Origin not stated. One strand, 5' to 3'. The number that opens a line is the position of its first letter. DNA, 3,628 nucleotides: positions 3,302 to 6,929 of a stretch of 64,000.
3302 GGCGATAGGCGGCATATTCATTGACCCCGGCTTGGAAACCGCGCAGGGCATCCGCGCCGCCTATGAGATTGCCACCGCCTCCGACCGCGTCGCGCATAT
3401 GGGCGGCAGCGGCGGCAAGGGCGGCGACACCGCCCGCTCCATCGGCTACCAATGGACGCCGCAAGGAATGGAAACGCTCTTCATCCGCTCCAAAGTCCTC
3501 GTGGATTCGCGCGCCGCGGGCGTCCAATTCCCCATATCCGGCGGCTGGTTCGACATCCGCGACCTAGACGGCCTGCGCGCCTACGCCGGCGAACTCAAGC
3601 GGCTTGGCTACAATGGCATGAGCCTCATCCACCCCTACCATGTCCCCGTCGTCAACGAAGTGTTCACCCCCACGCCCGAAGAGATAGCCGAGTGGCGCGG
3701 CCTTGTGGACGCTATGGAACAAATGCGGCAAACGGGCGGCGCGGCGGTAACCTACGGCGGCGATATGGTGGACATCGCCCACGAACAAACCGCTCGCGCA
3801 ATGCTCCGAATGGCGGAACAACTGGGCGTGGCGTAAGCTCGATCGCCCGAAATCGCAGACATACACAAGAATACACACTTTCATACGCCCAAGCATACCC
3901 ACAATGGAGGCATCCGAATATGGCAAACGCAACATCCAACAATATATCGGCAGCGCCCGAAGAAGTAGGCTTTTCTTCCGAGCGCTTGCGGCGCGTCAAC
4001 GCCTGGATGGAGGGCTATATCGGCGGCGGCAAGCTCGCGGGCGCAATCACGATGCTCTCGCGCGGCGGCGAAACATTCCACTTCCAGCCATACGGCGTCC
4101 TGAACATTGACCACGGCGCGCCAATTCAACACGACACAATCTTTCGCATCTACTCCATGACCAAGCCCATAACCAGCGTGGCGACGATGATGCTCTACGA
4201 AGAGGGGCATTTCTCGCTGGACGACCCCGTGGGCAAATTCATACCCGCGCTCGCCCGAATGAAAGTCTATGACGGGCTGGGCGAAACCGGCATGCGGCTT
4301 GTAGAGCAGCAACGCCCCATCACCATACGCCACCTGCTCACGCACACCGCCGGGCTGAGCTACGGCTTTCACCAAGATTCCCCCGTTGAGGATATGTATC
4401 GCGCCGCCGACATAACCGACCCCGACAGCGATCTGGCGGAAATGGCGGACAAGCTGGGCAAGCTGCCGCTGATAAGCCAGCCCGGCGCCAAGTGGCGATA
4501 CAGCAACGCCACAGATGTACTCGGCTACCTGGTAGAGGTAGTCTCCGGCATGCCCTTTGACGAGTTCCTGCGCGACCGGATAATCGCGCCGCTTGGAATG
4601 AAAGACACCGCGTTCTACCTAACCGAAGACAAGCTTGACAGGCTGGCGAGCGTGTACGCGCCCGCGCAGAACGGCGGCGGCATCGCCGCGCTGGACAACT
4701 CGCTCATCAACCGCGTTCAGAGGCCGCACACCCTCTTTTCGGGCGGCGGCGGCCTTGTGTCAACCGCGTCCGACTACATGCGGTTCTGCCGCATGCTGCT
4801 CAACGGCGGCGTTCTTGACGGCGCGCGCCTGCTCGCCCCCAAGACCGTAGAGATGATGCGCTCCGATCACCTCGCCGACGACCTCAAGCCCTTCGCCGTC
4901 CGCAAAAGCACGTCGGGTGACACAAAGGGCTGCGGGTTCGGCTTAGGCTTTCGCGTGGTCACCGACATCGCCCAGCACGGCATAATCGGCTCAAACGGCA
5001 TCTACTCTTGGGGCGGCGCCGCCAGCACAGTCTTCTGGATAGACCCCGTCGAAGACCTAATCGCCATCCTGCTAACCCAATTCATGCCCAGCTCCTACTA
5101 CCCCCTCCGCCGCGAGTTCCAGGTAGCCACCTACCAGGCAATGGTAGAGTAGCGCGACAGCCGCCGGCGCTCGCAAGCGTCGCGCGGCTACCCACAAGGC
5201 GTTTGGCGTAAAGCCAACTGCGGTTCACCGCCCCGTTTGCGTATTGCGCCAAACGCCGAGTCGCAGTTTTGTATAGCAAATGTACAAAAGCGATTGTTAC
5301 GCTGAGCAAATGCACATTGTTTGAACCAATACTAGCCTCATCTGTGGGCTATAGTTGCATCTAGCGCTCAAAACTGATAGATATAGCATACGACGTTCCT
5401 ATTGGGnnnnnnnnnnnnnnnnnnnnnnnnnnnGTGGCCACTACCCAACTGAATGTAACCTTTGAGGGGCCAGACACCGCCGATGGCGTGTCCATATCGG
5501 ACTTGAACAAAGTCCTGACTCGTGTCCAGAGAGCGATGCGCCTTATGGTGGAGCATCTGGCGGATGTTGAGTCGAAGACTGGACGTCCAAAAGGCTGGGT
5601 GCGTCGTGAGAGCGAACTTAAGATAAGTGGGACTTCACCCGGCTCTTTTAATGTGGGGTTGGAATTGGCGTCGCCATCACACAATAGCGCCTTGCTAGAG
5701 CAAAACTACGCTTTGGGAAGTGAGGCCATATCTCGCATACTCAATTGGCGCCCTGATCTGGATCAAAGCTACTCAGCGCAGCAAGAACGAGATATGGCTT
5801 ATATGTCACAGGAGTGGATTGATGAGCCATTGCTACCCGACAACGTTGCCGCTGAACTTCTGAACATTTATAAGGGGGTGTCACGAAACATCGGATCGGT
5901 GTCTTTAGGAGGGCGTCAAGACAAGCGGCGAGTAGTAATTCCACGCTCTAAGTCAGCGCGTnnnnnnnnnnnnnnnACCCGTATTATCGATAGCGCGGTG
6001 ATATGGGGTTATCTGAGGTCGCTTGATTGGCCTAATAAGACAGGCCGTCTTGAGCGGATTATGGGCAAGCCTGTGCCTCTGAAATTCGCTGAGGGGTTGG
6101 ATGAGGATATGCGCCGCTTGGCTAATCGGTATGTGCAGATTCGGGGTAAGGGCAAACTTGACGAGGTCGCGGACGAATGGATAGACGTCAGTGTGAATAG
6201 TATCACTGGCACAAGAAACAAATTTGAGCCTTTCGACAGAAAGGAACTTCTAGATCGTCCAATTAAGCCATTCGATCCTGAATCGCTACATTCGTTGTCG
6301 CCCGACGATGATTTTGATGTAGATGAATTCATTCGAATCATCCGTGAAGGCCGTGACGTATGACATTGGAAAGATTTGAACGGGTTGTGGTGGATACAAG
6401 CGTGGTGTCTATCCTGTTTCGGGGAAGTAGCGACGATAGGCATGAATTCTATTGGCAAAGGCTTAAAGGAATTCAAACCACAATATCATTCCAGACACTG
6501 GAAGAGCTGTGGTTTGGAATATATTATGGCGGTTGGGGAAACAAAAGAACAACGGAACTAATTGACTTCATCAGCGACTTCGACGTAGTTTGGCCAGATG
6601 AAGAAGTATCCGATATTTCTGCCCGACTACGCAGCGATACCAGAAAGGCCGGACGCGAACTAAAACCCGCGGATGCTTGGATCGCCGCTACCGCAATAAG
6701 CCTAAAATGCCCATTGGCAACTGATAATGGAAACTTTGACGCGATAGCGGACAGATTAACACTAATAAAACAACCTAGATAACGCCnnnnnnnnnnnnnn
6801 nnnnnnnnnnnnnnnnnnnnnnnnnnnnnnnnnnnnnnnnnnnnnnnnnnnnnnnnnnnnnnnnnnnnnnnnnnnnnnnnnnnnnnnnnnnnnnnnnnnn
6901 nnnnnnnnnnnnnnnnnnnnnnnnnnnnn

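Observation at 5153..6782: AT-richer two-gene island: an unrecognisable 318-aa protein translationally coupled to a PIN-domain toxin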

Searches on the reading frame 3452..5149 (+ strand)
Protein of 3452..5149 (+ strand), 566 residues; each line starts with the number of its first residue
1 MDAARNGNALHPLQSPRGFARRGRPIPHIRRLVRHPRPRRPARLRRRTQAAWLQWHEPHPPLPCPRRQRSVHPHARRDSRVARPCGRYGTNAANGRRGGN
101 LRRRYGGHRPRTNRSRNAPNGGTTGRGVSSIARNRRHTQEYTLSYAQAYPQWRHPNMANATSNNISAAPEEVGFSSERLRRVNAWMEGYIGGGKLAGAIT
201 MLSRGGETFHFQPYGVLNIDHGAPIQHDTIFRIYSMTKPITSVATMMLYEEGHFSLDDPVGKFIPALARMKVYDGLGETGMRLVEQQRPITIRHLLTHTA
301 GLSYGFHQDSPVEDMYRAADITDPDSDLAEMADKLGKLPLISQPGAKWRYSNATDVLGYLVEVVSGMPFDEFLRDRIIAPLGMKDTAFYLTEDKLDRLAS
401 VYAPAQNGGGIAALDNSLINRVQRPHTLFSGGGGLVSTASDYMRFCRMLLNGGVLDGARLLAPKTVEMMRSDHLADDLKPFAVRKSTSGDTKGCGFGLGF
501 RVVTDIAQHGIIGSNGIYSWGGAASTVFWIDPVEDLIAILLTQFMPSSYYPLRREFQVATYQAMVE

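Call 4: search_protein_families(library=pfam, proteins=[window:3452-5149:+], max_evalue=0.1)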
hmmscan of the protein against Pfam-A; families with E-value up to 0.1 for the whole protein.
window:3452-5149:+ (566 aa): 2 families
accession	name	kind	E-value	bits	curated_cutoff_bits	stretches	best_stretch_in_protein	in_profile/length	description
PF00144.29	Beta-lactamase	-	2.1e-73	247.8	27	1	183-554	2-321/329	Beta-lactamase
PF04623.17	Adeno_E1B_55K_N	-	0.093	13.9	25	0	300-320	9-29/71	Adenovirus E1B protein N-terminus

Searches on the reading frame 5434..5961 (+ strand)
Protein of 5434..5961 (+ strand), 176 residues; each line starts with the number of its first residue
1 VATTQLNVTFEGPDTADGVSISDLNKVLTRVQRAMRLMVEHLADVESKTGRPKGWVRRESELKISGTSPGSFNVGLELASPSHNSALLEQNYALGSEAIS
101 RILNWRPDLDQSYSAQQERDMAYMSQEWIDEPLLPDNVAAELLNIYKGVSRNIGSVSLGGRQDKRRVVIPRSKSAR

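Call 46: predict_structure(alignment_id=A3)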
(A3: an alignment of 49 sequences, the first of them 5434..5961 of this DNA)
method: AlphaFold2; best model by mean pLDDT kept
length: 176 residues; sequences in the alignment: 49
mean_pLDDT: 83.2   pTM: 0.80
mean pLDDT of the five models: 83.2, 82.9, 81.2, 81.1, 80.7
residues with pLDDT >= 90: 98; 70-90: 39; 50-70: 38; < 50: 1
segments of 3 or more residues with pLDDT < 50: none
pLDDT, mean of each block of 10 residues (from residue 1): 88 90 97 96 85 90 90 91 63 88 82 55 54 84 94 93 84 67
secondary structure, 60 per line:
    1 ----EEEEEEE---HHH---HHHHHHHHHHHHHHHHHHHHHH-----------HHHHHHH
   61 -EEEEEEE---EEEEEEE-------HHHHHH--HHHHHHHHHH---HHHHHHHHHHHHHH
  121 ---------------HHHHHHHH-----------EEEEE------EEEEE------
elements in order: E5-11 H21-42 H54-60 E62-68 E72-78 H86-91 H94-103 H107-120 H136-143 E155-159 E166-170

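Call 49: fold_search(model_id=the predicted structure, library=pdb)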
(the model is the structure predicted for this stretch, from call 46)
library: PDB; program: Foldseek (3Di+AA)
matches with E <= 10: 252; with E <= 0.001: 0
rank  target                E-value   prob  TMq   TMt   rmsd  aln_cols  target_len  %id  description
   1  7y8u_E                9.6e-03  0.25  0.19  0.12  17.7       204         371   12  Crystal structure of AlbEF homolog from Quasibacillus thermotolerans (released 2022-10-12)
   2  9hvf_B                6.4e-02  0.16  0.17  0.21  18.5       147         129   10  Native human PPP1R15B-P-eIF2-eIF2B complex (released 2025-11-19)
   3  1ab8_A                2.0e-01  0.11  0.20  0.20  11.9       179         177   12  RAT TYPE II ADENYLYL CYCLASE C2 DOMAIN/FORSKOLIN COMPLEX (released 1997-05-15)
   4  8qzz_B                4.0e-01  0.08  0.16  0.22  16.1       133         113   13  Crystal structure of human eIF2 alpha-gamma complexed with PPP1R15A_420-452 (released 2024-03-20)
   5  4ljp_A                4.8e-01  0.03  0.10  0.11  15.8       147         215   15  Structure of an active ligase (HOIP-H889A)/ubiquitin transfer complex (released 2013-10-16)
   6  4e2l_F                5.1e-01  0.06  0.20  0.16  26.9       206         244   13  Crystal Structure of the periplasmic domain of mutant FepE LPS O-antigen chain length regulator protein (released 2012-03-28)
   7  1q8k_MODEL_1_A        5.1e-01  0.05  0.15  0.11  17.8       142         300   14  Solution structure of alpha subunit of human eIF2 (released 2004-09-07)
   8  1xmb                  5.7e-01  0.13  0.17  0.09   9.7        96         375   11  X-ray structure of IAA-aminoacid hydrolase from Arabidopsis thaliana gene AT5G56660 (released 2004-10-12)
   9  4e2h_B                5.7e-01  0.06  0.17  0.15  27.7       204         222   12  Crystal structure of the periplasmic domain of Shigella flexneri WzzB (released 2012-03-28)
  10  4e2l_A                7.2e-01  0.07  0.23  0.18  26.0       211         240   14  Crystal Structure of the periplasmic domain of mutant FepE LPS O-antigen chain length regulator protein (released 2012-03-28)
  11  4ljo_A                7.2e-01  0.03  0.11  0.09  16.1       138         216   16  Structure of an active ligase (HOIP)/ubiquitin transfer complex (released 2013-10-16)
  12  2qn6_B                7.6e-01  0.12  0.22  0.35   9.3       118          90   13  Structure of an archaeal heterotrimeric initiation factor 2 reveals a nucleotide state between the GTP and the GDP sta (released 2007-11-06)
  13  2xma_B                7.6e-01  0.09  0.19  0.22  14.8       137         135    9  DEINOCOCCUS RADIODURANS ISDRA2 TRANSPOSASE RIGHT END DNA COMPLEX (released 2010-10-13)
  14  9e65_A                8.1e-01  0.06  0.18  0.12  14.7       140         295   13  Cryo-EM structure of mechanosensitive channel YnaI A155V mutant in conformation 1 (released 2025-08-27)
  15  8p16_6                8.6e-01  0.08  0.25  0.13  26.5       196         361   11  E167K RF2 on E. coli 70S release complex with UGG (Structure I) (released 2024-05-22)
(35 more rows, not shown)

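Call 55: fold_search(model_id=the predicted structure, library=viral)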
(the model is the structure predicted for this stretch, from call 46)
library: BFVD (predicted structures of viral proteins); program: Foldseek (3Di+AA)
matches with E <= 10: 271; with E <= 0.001: 2
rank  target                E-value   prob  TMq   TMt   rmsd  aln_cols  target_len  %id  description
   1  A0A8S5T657            2.9e-04  1.00  0.50  0.36   5.8       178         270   11  Uncharacterized protein [Myoviridae sp. ctLIM9]
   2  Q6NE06                4.1e-04  1.00  0.58  0.30   6.4       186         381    9  Uncharacterized protein [Leptospira phage LE1]
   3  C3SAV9                5.0e-02  0.35  0.20  0.26  10.3       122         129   11  E4 ORFA [Murine adenovirus 3]
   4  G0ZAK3                1.1e-01  0.33  0.26  0.32  11.2       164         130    7  E4 ORF2 [titi monkey adenovirus 1]
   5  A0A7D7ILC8            1.5e-01  0.10  0.16  0.19  10.7       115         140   10  (no name in the UniProt tables at hand)
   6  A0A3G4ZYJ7            2.5e-01  0.11  0.22  0.06  15.7       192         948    6  Insulysin, insulin-degrading enzyme [Gaeavirus sp.]
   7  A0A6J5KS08            2.5e-01  0.06  0.15  0.14  23.1       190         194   13  Uncharacterized protein [uncultured Caudovirales phage]
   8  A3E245                2.6e-01  0.09  0.20  0.13  14.2       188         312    9  Nonstructural polyprotein (Fragment) [San Miguel sea lion virus]
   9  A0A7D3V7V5            3.9e-01  0.09  0.17  0.06  11.8       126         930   13  Peptidase M16 [Fadolivirus FV1/VV64]
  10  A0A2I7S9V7            3.9e-01  0.02  0.12  0.12  19.8       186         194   10  (no name in the UniProt tables at hand)
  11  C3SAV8                4.2e-01  0.30  0.36  0.42   7.7       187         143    8  E4 ORFC [Murine adenovirus 3]
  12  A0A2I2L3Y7            4.7e-01  0.06  0.20  0.22  19.1       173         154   12  Uncharacterized protein [Orpheovirus IHUMI-LCC2]
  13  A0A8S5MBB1            5.0e-01  0.25  0.25  0.40   6.8       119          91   12  Uncharacterized protein [Podoviridae sp. ct53O25]
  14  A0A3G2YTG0            6.3e-01  0.06  0.18  0.20  16.0       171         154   12  (no name in the UniProt tables at hand)
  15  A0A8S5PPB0            6.7e-01  0.06  0.19  0.15  14.9       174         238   12  Uncharacterized protein [Myoviridae sp. ctwwN25]
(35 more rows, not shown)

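Call 88: search_protein_families(library=phrogs, proteins=[window:5434-5961:+], max_evalue=0.1)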
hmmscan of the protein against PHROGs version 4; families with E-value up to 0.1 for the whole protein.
window:5434-5961:+ (176 aa): 0 families

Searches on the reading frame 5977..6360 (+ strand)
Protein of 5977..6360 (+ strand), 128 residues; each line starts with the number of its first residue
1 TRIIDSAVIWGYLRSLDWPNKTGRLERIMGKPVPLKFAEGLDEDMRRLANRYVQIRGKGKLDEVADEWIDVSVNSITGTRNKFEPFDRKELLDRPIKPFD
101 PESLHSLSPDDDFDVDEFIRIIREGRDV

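Call 20: find_homologous_proteins(query=window:5977-6360:+)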
Query window:5977-6360:+ (128 aa): 13 proteins with E <= 0.001 among 22 candidates.
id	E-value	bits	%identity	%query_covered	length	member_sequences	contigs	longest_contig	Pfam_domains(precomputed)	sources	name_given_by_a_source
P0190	1.4e-60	221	76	100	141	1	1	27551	-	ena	-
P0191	5.0e-58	213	75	100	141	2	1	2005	-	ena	-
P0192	2.9e-57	210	76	100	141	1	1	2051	-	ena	-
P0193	1.8e-56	208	73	100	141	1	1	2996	-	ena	-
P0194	2.5e-56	207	77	95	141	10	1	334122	-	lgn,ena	-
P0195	4.7e-56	206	73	100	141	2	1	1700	-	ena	-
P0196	1.4e-55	205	72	100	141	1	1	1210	-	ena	-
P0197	3.9e-54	200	70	100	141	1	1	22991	-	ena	-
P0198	1.1e-51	192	72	95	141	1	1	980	-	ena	-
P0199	1.8e-45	172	76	84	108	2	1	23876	-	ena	-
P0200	1.5e-39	153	60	98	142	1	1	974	-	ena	-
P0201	3.5e-39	152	61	98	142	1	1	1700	-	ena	-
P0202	3.4e-35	139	59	98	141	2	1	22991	-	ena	-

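Call 22: find_encoding_contigs(protein=P0194, flank=4000, max_places=2)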
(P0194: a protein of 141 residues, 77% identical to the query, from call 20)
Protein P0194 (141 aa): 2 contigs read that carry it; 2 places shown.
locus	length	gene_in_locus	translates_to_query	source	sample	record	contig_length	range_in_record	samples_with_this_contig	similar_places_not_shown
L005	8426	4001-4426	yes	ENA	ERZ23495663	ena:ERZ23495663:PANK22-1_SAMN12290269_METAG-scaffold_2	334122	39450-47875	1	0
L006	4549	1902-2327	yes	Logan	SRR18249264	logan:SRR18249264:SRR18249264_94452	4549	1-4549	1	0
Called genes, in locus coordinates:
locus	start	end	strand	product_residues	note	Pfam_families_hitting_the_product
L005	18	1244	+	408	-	PF02515:CoA_transf_3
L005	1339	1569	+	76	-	-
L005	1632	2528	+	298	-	PF03328:HpcH_HpaI, PF15617:C-C_Bond_Lyase (weak)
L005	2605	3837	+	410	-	PF00144:Beta-lactamase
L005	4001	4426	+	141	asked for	-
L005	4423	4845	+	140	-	PF01850:PIN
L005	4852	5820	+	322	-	PF03781:FGE-sulfatase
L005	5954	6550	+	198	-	-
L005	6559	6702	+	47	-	-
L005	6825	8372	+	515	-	PF00732:GMC_oxred_N, PF05834:Lycopene_cycl (faint), PF05199:GMC_oxred_C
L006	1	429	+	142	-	?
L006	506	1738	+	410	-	PF00144:Beta-lactamase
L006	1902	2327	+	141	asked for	-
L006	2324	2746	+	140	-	PF01850:PIN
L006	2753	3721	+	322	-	PF03781:FGE-sulfatase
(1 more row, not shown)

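Call 23: find_encoding_contigs(protein=P0190, flank=4000, max_places=2)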
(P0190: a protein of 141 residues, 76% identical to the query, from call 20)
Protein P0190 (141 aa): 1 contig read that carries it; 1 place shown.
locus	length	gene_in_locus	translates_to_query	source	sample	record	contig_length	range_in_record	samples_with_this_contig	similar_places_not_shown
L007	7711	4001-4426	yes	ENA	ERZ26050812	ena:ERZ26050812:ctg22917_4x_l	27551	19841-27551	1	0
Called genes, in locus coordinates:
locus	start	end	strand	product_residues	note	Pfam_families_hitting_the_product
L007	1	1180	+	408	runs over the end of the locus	PF02515:CoA_transf_3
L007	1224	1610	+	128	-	-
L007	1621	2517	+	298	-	PF03328:HpcH_HpaI, PF15617:C-C_Bond_Lyase (weak)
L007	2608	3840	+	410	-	PF00144:Beta-lactamase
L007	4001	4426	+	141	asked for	-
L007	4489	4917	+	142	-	-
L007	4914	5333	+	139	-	PF01850:PIN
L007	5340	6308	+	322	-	PF03781:FGE-sulfatase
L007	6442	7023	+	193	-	-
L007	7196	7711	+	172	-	?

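Call 34: search_protein_families(library=pfam, proteins=[P0190, L007:4489-4914:+], max_evalue=10)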
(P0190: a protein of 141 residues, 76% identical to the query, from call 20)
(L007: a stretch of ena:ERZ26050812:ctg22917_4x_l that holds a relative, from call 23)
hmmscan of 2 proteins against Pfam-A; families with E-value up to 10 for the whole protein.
P0190 (141 aa): 1 family
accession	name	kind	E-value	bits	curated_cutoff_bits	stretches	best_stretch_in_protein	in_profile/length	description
PF18929.5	DUF5678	-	0.073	13.4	23.2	1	59-75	4-20/49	Family of unknown function (DUF5678)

L007:4489-4914:+ (142 aa): 0 families

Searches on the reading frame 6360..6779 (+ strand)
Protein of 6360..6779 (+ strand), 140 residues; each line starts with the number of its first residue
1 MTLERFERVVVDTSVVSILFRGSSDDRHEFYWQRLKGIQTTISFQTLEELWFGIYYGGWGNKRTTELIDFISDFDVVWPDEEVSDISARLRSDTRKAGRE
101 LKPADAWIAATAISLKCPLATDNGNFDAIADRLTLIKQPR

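Call 4: search_protein_families(library=pfam, proteins=[window:6360-6779:+], max_evalue=0.1)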
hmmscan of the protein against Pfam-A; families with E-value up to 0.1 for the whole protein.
window:6360-6779:+ (140 aa): 1 family
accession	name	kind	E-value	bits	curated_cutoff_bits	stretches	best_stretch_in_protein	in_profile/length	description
PF01850.27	PIN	-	7.4e-16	59.3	23.6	1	9-130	1-118/120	PIN domain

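Call 5: search_protein_families(library=ncbifam, proteins=[window:6360-6779:+], max_evalue=0.1)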
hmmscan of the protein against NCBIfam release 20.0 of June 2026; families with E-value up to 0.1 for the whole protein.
window:6360-6779:+ (140 aa): 4 families
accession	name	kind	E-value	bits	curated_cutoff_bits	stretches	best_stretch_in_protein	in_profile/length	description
NF047863.1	VapCLeptosp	equivalog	8.7e-11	42.2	140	1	36-124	27-115/130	type II toxin-antitoxin system tRNA(fMet)-specific endonuclease VapC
NF047959.1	TA_toxin_VapC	equivalog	1.9e-09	37.7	80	1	9-135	1-125/125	type II toxin-antitoxin system VapC family toxin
NF010285.0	PRK13725.1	subfamily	0.014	15.3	143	1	35-123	28-116/132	tRNA(fMet)-specific endonuclease VapC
TIGR03560.1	F420_Rv1855c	subfamily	0.053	13.3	231.4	1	4-101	123-219/227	TIGR03560 family F420-dependent LLM class oxidoreductase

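Call 6: search_protein_families(library=padloc, proteins=[window:6360-6779:+], max_evalue=0.1)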
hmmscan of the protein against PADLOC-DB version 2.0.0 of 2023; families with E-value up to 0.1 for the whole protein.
window:6360-6779:+ (140 aa): 1 family
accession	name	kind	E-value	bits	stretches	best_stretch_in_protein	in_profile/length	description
PDLC00089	GajA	-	0.042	11.3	1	8-64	92-144/311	AAA ATPase domain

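Call 32: search_solved_structures(query=window:6360-6779:+, max_evalue=0.01, show_alignments=1)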
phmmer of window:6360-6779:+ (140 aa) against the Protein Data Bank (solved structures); distinct sequences matched with E-value up to 0.01: 5.
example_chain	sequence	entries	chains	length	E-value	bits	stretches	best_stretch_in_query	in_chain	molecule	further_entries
3dbo_B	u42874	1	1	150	3.7e-06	30.3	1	43-129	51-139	Uncharacterized protein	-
6nkl_A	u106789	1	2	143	1.9e-05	28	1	10-131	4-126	Ribonuclease VapC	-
2h1c_A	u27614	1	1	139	0.00039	23.7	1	9-128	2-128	Trafficking protein B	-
2h1o_A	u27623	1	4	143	0.00084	22.6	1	11-128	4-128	Trafficking protein B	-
2bsq_A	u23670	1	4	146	0.0009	22.5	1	11-128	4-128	TRAFFICKING PROTEIN B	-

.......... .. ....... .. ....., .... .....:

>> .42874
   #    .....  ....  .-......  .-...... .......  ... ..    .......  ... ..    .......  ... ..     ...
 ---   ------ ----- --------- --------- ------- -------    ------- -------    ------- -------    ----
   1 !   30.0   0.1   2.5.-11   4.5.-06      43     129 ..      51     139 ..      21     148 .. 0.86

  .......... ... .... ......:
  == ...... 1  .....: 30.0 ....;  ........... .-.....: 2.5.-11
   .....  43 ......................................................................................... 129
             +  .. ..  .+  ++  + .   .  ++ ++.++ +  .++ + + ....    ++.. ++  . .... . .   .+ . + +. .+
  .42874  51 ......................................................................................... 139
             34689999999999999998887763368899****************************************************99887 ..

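Call 88: search_protein_families(library=phrogs, proteins=[window:6360-6779:+], max_evalue=0.1)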
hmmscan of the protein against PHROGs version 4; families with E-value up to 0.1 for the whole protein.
window:6360-6779:+ (140 aa): 1 family
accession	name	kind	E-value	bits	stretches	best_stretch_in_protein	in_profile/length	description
phrog_13721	-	unknown function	2.2e-12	48.5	1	10-124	5-120/136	-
